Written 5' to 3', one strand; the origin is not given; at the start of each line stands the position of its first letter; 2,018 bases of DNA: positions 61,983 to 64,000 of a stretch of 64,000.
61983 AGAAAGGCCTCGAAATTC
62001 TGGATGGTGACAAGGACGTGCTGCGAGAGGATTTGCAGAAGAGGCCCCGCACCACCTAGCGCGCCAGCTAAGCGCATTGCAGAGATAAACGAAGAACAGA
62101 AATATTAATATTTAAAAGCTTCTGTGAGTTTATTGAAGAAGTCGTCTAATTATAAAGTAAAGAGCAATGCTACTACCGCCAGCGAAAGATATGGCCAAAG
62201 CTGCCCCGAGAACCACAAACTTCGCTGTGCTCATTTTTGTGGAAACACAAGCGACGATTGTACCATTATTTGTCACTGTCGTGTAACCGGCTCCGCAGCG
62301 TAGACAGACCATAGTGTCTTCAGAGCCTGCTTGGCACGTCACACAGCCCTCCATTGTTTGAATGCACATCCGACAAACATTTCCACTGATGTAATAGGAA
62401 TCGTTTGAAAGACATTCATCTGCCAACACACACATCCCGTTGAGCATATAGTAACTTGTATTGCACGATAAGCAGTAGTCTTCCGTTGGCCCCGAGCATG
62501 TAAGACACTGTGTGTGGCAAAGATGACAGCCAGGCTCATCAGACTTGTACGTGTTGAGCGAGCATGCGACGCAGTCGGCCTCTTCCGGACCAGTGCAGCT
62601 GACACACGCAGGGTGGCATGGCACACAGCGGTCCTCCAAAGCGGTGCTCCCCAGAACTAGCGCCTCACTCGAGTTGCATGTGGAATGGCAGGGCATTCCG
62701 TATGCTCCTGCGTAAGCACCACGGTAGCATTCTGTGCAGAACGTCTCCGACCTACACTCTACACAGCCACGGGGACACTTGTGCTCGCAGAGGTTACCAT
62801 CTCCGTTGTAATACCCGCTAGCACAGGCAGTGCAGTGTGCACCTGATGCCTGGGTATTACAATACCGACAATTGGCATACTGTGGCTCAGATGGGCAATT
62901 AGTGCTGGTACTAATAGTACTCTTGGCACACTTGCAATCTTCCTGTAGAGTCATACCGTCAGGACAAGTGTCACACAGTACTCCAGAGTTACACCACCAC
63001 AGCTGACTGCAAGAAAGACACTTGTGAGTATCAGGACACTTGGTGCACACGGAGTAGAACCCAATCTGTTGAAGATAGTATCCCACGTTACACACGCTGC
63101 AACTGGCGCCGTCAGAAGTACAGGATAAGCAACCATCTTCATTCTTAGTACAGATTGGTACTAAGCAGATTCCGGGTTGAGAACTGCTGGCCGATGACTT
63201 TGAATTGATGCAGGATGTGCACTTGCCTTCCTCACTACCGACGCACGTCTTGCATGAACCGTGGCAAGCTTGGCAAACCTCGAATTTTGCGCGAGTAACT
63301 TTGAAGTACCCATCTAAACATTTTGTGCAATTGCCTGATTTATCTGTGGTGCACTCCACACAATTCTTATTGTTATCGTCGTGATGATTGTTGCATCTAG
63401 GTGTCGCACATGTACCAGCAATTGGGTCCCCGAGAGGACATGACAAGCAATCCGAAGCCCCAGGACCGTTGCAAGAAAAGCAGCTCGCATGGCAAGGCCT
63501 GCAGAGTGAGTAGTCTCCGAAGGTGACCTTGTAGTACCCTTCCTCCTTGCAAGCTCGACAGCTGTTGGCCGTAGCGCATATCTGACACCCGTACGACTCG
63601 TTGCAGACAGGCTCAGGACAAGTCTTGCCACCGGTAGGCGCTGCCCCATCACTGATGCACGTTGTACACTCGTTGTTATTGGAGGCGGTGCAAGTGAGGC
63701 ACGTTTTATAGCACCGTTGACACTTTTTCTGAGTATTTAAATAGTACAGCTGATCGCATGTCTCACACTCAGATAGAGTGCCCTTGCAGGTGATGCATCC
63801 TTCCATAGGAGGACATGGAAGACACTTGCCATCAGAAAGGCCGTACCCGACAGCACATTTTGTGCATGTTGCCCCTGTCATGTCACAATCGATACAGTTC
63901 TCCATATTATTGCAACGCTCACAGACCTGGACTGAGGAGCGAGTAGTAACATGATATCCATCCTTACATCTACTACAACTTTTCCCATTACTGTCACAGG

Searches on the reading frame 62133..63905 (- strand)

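Call 60: search_protein_families(library=pfam, proteins=[window:62133-63905:-], max_evalue=0.0001)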
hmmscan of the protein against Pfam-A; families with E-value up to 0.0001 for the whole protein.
window:62133-63905:- (591 aa): 1 family
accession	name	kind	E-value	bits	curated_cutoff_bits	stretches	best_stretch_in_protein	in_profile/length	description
PF03302.18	VSP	-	4.6e-05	22.9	31.4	0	104-160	81-132/397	Giardia variant-specific surface protein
